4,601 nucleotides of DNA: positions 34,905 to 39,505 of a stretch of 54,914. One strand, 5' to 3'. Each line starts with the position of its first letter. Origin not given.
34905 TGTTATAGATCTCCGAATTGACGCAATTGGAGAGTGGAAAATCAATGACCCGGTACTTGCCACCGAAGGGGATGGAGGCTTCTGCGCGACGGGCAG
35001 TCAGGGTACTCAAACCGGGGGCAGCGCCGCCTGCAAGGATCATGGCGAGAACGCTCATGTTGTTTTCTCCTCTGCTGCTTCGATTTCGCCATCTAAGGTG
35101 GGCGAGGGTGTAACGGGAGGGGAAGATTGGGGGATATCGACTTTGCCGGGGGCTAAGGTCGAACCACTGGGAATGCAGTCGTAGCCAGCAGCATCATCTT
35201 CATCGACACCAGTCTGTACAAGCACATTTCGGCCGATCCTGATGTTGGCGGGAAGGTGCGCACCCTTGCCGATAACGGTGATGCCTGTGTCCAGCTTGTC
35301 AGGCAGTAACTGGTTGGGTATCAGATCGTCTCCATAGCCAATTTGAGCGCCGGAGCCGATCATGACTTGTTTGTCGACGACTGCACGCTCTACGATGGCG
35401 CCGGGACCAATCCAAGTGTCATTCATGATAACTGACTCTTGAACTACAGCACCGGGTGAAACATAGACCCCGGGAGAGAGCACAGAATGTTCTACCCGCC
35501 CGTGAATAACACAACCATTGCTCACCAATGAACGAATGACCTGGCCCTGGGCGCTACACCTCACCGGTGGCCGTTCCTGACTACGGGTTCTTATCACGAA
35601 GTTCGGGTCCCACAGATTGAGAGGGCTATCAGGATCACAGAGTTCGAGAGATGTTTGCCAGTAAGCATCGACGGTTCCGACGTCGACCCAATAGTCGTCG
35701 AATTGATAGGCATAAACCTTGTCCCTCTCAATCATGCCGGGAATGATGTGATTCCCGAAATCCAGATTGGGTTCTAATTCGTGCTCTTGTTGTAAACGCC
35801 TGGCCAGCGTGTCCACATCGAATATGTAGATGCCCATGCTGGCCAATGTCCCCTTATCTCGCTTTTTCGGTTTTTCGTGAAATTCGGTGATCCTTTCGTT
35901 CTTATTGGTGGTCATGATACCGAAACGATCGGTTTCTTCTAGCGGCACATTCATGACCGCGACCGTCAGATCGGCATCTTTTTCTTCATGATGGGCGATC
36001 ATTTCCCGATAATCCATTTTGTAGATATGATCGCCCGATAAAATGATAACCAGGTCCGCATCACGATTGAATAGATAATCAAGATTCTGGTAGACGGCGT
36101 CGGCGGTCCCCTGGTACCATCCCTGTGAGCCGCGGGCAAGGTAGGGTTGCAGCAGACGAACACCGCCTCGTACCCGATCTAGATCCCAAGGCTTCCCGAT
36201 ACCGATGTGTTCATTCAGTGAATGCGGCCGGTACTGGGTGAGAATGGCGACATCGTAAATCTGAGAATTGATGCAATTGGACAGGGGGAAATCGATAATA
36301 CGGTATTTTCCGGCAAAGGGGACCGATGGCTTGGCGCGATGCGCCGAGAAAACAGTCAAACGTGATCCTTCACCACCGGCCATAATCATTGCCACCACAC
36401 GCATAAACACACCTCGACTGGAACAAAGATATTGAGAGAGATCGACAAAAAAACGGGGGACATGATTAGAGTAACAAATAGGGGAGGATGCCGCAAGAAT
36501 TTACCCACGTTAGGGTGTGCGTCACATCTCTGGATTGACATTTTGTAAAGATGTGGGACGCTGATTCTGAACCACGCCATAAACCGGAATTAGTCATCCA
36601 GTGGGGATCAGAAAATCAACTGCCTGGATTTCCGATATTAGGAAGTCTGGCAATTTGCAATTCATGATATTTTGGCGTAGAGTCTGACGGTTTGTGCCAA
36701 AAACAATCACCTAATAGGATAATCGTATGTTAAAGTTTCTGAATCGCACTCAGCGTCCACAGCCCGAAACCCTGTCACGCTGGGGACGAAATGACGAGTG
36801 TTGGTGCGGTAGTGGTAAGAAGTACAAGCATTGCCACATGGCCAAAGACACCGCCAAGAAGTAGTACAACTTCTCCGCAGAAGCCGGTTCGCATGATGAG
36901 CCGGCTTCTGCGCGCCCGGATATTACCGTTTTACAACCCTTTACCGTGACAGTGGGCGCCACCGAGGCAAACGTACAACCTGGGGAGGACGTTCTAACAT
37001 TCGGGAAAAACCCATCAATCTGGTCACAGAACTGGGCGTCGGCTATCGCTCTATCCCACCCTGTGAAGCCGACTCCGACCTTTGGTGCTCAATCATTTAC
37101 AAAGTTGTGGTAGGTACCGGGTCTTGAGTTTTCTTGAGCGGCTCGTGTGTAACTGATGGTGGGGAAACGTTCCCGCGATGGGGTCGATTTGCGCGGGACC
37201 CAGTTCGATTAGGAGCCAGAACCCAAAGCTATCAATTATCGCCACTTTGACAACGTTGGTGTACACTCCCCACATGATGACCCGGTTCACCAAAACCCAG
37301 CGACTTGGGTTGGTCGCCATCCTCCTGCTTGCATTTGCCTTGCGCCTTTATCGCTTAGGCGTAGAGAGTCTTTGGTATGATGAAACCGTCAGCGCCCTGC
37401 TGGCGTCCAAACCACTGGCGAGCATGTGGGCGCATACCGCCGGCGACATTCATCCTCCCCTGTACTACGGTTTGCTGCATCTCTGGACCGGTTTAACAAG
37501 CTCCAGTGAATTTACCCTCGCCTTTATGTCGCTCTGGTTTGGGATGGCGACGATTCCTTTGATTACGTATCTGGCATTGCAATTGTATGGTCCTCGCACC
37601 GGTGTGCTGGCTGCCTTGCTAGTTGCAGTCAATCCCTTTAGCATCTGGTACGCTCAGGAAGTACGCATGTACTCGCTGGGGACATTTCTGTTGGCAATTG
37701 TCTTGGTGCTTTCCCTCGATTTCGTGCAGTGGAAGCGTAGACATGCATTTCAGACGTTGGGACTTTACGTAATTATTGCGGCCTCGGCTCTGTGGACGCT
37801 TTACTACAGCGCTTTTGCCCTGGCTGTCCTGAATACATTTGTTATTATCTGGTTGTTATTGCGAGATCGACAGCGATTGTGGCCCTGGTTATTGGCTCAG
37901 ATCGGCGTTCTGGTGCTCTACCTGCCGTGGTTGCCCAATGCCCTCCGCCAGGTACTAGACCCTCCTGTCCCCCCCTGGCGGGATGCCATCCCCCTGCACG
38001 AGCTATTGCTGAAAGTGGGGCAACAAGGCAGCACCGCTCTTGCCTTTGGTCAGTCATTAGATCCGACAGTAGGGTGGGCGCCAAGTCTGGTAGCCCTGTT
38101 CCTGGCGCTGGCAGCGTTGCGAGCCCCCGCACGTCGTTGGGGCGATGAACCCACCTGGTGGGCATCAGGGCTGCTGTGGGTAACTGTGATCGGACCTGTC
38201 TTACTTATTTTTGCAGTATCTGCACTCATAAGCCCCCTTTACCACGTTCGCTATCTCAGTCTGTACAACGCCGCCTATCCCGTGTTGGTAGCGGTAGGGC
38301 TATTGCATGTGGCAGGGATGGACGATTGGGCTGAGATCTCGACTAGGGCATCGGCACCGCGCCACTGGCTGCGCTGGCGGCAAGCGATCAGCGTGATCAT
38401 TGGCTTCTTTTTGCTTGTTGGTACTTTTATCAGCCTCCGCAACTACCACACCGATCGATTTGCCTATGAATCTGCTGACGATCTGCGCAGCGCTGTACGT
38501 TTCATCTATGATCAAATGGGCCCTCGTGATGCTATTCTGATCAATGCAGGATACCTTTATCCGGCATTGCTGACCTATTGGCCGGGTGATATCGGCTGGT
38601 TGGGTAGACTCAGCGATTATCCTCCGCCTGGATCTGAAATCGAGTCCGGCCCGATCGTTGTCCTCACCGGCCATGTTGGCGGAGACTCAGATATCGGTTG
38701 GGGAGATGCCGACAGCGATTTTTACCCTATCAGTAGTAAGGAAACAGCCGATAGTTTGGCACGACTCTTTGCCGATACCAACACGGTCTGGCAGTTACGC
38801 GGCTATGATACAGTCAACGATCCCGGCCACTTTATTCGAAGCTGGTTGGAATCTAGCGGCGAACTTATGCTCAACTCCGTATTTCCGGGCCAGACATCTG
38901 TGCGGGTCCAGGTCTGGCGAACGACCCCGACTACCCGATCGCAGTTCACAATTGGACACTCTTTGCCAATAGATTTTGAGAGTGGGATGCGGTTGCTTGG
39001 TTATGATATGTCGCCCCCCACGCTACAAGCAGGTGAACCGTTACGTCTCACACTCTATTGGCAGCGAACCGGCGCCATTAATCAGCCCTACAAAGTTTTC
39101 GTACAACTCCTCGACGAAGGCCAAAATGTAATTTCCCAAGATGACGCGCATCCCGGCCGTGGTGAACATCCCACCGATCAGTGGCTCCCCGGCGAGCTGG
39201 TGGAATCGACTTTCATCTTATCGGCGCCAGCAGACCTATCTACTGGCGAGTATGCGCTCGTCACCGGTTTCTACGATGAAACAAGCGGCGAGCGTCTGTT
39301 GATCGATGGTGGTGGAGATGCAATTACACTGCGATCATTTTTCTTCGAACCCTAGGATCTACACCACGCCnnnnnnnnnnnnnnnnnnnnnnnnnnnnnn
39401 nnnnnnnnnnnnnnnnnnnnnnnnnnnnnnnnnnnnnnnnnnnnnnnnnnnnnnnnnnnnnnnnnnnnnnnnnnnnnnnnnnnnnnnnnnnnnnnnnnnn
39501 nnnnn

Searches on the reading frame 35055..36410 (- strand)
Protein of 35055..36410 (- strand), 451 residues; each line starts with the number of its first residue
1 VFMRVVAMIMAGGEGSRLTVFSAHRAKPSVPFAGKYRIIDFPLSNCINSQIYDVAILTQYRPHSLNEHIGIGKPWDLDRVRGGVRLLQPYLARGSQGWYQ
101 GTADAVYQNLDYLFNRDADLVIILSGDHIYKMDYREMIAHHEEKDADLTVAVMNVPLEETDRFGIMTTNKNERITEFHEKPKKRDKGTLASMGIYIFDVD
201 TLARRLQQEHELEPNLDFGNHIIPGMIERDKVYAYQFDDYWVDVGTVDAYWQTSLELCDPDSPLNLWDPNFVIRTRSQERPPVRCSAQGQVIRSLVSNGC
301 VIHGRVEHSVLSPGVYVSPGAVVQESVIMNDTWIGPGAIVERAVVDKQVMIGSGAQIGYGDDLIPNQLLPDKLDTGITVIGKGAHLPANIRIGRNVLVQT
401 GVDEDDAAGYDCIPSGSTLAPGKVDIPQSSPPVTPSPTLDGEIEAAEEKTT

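Call 38: search_protein_families(library=pfam, proteins=[window:35055-36410:-], max_evalue=0.001)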
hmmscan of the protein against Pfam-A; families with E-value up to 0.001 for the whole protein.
window:35055-36410:- (451 aa): 6 families
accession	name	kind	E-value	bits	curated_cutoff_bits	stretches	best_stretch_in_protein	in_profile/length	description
PF00483.29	NTP_transferase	-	6e-62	209.8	21.2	1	7-257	2-242/245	Nucleotidyl transferase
PF24894.1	Hexapep_GlmU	-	1.9e-19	70.1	23.3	1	287-361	12-87/104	GlmU-like, C-terminal hexapeptide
PF25247.1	LbH_GLGC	-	1.4e-08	35.2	27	0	334-389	76-133/135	GLGC left-handed parallel beta-helix domain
PF00132.30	Hexapep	-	5.8e-08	32.5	27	1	326-358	2-35/36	Bacterial transferase hexapeptide (six repeats)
PF25084.1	LbH_EIF2B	-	1.3e-06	28.8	54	1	296-358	24-88/105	EIF2B subunit epsilon LbH domain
PF12804.13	NTP_transf_3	-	0.00019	22.1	27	1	7-152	1-122/160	MobA-like NTP transferase domain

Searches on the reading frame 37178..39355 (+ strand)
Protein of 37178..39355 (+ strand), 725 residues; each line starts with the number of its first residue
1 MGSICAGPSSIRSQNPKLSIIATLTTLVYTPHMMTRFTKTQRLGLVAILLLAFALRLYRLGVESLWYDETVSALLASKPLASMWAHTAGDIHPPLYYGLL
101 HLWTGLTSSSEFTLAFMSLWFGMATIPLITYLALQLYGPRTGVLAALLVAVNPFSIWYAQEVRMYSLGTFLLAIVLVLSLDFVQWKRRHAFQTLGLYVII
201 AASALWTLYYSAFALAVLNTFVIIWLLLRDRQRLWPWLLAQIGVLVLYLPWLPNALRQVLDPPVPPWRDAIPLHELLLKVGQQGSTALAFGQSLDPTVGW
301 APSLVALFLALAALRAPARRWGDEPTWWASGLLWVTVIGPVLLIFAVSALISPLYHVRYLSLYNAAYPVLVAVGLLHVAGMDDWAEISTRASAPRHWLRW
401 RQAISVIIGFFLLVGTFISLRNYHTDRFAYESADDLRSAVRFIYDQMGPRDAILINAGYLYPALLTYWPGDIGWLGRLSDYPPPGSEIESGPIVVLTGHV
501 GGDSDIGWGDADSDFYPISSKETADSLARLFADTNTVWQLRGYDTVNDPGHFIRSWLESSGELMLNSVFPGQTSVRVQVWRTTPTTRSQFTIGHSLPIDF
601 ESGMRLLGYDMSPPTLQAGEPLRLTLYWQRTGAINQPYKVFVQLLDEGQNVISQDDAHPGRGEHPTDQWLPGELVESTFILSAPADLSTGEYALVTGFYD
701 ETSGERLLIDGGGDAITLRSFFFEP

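Call 38: search_protein_families(library=pfam, proteins=[window:37178-39355:+], max_evalue=0.001)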
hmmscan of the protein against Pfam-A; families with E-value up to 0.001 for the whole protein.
window:37178-39355:+ (725 aa): 1 family
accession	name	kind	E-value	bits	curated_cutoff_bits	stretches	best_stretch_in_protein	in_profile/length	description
PF13231.12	PMT_2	-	3e-05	24.7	26.1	1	92-252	2-158/160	Dolichyl-phosphate-mannose-protein mannosyltransferase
